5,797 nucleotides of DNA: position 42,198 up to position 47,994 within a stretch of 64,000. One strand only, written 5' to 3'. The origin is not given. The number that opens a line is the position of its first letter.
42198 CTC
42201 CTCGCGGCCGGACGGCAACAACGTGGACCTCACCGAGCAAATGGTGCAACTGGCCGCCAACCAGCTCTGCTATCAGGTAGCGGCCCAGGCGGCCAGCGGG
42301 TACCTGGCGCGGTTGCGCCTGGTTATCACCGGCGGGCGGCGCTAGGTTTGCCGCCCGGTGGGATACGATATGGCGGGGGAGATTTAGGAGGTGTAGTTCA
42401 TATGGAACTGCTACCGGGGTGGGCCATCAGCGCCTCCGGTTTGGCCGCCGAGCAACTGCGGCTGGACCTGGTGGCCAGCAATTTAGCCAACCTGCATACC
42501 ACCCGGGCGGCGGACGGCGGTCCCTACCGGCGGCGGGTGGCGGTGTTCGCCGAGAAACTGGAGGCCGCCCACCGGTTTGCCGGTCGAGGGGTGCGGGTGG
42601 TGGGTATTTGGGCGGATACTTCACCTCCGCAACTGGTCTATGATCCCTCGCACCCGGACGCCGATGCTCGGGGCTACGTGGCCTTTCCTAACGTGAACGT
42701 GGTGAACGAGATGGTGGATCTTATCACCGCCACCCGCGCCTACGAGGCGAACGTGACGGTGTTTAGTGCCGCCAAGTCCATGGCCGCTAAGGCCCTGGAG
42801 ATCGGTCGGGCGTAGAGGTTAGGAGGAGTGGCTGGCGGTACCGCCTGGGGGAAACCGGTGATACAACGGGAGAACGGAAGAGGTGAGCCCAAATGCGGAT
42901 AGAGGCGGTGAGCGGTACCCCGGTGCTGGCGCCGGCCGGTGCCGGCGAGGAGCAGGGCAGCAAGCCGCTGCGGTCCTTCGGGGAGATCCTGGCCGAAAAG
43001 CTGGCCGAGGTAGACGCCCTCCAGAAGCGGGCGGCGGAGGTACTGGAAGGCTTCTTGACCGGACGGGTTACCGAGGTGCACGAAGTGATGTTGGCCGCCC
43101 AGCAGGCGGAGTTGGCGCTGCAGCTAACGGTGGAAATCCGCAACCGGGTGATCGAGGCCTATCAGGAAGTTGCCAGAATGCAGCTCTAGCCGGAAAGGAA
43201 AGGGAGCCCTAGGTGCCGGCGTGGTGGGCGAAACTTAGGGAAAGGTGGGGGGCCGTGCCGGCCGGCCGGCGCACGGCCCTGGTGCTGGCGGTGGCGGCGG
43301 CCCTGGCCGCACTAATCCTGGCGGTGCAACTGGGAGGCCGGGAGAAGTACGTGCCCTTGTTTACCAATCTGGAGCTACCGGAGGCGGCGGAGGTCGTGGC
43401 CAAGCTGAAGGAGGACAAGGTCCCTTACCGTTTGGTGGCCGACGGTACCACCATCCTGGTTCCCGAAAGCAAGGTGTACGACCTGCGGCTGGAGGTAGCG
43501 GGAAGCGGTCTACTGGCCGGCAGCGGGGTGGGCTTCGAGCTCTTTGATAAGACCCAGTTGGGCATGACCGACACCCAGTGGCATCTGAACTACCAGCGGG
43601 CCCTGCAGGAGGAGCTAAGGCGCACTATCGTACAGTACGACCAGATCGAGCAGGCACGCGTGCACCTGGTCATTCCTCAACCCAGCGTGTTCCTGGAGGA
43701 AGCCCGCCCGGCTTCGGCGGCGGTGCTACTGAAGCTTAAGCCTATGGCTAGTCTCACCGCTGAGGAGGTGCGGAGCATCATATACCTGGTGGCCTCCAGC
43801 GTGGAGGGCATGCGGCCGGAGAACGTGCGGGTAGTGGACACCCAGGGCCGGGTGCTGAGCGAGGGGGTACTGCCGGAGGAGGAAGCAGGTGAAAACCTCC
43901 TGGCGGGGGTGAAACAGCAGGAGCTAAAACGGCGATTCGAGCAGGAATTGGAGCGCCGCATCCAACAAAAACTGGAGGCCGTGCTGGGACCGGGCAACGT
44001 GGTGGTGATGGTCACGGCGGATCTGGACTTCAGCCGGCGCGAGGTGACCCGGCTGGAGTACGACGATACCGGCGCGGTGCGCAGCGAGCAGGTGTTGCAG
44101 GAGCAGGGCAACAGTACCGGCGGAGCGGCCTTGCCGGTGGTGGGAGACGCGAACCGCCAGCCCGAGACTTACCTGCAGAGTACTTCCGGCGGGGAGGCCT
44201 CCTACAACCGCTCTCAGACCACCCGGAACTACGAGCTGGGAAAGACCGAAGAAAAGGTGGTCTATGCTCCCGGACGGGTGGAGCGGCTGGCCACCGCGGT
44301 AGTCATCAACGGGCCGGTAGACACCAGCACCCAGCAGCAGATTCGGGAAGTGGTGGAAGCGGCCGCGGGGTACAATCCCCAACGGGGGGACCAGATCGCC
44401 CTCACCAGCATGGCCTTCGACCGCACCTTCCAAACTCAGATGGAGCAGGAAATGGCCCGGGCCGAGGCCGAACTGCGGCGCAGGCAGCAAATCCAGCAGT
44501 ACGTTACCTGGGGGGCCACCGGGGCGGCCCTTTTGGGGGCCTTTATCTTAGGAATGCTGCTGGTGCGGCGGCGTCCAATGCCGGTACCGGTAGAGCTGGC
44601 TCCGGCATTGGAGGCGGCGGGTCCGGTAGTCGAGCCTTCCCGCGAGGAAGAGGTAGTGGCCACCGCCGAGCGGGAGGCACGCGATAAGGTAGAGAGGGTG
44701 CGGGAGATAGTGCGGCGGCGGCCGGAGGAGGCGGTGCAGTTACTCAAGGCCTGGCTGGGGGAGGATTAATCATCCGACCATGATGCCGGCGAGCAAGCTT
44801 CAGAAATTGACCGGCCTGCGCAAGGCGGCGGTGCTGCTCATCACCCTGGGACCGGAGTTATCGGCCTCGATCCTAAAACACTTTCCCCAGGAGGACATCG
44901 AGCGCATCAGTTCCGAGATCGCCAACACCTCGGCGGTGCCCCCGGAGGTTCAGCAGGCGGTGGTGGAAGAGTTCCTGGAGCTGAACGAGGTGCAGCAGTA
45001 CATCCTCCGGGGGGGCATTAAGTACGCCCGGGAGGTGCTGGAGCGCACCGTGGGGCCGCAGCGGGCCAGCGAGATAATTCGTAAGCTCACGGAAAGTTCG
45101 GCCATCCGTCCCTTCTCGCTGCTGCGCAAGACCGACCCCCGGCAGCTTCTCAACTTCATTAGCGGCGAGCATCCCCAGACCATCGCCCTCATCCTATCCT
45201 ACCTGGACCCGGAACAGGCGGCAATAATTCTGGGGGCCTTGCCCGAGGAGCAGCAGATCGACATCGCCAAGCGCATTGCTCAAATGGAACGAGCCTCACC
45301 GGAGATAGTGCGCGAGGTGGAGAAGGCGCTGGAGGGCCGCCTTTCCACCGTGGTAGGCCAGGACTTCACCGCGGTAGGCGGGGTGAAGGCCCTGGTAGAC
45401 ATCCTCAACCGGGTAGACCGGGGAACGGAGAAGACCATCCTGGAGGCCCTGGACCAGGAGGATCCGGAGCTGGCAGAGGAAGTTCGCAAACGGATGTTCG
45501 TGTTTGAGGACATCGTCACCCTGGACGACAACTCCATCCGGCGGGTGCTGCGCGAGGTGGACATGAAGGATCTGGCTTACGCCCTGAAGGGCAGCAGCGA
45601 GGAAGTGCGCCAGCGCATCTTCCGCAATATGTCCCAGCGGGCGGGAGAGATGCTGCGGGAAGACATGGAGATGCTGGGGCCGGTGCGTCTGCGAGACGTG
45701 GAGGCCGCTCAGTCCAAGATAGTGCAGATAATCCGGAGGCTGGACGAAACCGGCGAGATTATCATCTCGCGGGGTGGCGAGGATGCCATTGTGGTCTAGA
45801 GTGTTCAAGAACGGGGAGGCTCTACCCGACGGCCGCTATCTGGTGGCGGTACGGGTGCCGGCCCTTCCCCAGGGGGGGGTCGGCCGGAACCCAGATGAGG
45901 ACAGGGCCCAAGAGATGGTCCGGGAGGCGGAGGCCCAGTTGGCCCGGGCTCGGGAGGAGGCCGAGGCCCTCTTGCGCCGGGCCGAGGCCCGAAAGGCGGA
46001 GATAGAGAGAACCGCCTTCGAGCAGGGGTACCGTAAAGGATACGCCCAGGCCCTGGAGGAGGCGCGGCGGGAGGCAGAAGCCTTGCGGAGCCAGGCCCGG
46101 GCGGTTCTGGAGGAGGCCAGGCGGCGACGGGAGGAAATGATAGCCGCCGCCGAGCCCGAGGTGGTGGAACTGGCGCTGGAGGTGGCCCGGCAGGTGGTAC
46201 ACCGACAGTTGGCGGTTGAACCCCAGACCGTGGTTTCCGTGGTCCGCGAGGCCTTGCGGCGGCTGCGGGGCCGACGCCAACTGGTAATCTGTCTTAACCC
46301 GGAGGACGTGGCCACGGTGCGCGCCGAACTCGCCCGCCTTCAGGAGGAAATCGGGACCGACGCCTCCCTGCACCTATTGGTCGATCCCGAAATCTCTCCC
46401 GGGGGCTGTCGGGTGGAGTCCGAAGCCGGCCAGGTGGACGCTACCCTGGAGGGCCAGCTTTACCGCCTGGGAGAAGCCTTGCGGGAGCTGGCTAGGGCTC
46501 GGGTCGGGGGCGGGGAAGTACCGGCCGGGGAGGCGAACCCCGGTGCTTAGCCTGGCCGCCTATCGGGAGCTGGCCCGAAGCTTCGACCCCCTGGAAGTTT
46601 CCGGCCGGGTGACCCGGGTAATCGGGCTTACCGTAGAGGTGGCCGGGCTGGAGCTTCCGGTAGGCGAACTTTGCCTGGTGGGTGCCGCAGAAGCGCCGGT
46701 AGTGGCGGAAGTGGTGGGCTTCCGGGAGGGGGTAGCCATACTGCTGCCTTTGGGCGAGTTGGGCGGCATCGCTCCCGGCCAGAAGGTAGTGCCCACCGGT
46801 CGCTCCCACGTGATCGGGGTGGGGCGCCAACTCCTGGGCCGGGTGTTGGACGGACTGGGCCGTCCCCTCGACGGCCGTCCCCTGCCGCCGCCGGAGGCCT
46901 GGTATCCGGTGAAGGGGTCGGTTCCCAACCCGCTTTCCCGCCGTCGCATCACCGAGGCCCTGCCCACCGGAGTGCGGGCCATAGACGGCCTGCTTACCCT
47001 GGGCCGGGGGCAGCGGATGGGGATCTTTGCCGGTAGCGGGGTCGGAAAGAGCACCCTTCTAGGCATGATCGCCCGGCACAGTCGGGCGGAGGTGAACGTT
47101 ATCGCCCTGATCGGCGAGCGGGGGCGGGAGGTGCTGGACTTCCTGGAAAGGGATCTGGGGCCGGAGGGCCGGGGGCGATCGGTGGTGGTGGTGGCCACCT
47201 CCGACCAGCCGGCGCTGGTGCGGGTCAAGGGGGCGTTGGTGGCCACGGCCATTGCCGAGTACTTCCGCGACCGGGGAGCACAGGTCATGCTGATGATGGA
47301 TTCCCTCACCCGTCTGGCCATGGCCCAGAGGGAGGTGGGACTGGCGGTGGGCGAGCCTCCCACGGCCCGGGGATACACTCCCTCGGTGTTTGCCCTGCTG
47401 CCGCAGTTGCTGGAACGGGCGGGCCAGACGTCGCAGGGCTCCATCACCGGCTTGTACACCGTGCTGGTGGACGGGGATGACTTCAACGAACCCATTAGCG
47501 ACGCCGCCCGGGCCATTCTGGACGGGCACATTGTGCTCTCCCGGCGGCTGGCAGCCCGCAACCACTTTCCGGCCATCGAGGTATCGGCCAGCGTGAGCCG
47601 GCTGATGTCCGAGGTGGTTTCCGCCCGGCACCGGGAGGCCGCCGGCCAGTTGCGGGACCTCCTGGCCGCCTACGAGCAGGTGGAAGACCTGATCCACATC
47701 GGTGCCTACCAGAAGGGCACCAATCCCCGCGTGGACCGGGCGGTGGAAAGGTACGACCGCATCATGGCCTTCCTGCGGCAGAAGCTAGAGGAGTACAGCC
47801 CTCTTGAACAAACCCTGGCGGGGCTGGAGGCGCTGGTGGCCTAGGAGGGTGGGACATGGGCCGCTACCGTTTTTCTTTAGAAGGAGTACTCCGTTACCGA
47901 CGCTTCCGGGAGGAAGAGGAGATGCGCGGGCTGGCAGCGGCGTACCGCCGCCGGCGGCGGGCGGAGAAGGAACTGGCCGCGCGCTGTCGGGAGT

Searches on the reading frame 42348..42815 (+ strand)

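Call 4: search_protein_families(library=pfam, proteins=[window:42348-42815:+], max_evalue=0.01)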
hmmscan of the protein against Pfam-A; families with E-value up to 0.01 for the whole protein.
window:42348-42815:+ (155 aa): 2 families
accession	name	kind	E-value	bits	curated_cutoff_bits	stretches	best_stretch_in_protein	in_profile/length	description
PF06429.18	Flg_bbr_C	-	7e-16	57.9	23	1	108-151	2-45/46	Flagellar basal body rod FlgEFG protein C-terminal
PF00460.25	Flg_bb_rod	-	1.6e-06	28.4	20.7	1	28-53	4-29/31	Flagella basal body rod protein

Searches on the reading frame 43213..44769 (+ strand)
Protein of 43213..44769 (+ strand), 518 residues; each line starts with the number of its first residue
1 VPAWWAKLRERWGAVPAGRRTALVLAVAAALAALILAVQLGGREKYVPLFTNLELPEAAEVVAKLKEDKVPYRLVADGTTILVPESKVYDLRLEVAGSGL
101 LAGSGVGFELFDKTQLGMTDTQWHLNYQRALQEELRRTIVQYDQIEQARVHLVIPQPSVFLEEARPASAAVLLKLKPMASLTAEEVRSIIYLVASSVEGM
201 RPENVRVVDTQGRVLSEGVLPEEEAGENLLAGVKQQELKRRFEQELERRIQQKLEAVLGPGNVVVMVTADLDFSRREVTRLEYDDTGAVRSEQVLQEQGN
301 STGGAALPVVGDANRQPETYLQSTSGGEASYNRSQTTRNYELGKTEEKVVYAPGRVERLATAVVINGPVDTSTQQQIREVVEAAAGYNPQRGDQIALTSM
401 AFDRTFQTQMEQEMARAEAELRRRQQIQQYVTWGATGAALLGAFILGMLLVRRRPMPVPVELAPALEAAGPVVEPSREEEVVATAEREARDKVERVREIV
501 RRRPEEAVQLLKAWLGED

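Call 4: search_protein_families(library=pfam, proteins=[window:43213-44769:+], max_evalue=0.01)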
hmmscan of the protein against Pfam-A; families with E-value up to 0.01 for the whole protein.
window:43213-44769:+ (518 aa): 2 families
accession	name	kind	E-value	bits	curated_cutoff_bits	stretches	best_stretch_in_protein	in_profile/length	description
PF01514.23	YscJ_FliF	-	3.7e-63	213.1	24.4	1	43-216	3-178/179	Secretory protein of YscJ/FliF family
PF08345.17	YscJ_FliF_C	-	4e-39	134.8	23.8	1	254-402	1-147/147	Flagellar M-ring protein C-terminal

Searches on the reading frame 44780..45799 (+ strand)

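Call 46: search_protein_families(library=pfam, proteins=[window:44780-45799:+], max_evalue=0.0001)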
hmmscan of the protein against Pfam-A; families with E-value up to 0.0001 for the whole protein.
window:44780-45799:+ (339 aa): 4 families
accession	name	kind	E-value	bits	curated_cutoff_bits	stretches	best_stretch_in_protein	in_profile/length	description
PF01706.21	FliG_C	-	3.3e-52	175.7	23.3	1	222-329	1-108/108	FliG C-terminal domain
PF14842.11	FliG_N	-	2.3e-43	147.5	25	2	9-112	1-104/104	FliG N-terminal domain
PF14841.11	FliG_M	-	9.6e-40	135.1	25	2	120-194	1-75/76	FliG middle domain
PF03448.22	MgtE_N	-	1.6e-12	48.2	25.9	0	93-172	15-91/102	MgtE intracellular N domain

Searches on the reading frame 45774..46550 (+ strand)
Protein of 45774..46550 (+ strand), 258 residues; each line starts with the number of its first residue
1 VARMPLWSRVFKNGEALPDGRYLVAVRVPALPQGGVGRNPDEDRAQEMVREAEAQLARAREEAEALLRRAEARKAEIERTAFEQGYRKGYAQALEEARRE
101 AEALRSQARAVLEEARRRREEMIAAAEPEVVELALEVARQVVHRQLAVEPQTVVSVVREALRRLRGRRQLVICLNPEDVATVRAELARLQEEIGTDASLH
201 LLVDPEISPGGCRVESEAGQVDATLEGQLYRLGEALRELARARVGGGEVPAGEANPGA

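Call 46: search_protein_families(library=pfam, proteins=[window:45774-46550:+], max_evalue=0.0001)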
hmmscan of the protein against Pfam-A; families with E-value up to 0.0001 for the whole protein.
window:45774-46550:+ (258 aa): 1 family
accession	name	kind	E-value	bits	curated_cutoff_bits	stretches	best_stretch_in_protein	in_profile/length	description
PF02108.21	FliH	-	2e-26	92.9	24.1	1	105-231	4-127/128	Flagellar assembly protein FliH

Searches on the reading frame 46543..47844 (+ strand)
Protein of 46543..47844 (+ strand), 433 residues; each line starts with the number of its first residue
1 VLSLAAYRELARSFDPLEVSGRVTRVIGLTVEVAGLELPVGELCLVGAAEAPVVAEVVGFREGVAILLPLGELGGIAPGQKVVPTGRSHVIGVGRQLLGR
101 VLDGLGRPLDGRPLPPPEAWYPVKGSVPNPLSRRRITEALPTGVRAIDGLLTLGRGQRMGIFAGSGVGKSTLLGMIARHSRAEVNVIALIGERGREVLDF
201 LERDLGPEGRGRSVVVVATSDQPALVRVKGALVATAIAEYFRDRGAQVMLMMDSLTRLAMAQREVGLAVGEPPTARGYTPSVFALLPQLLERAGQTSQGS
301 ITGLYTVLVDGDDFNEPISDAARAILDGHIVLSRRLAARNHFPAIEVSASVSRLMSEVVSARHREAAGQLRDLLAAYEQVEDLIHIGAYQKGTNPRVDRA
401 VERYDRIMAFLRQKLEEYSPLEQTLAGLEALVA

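Call 46: search_protein_families(library=pfam, proteins=[window:46543-47844:+], max_evalue=0.0001)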
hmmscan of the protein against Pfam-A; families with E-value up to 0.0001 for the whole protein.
window:46543-47844:+ (433 aa): 3 families
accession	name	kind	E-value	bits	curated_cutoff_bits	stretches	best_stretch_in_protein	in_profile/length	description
PF00006.31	ATP-synt_ab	-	4.3e-87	291.7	29.5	1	143-352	1-213/213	ATP synthase alpha/beta family, nucleotide-binding domain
PF18269.6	T3SS_ATPase_C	-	6.7e-28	96.8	22.7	1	359-429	1-71/72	T3SS EscN ATPase C-terminal domain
PF02874.29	ATP-synt_ab_N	-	1.2e-06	29.3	20.9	1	23-86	1-69/69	ATP synthase alpha/beta family, beta-barrel domain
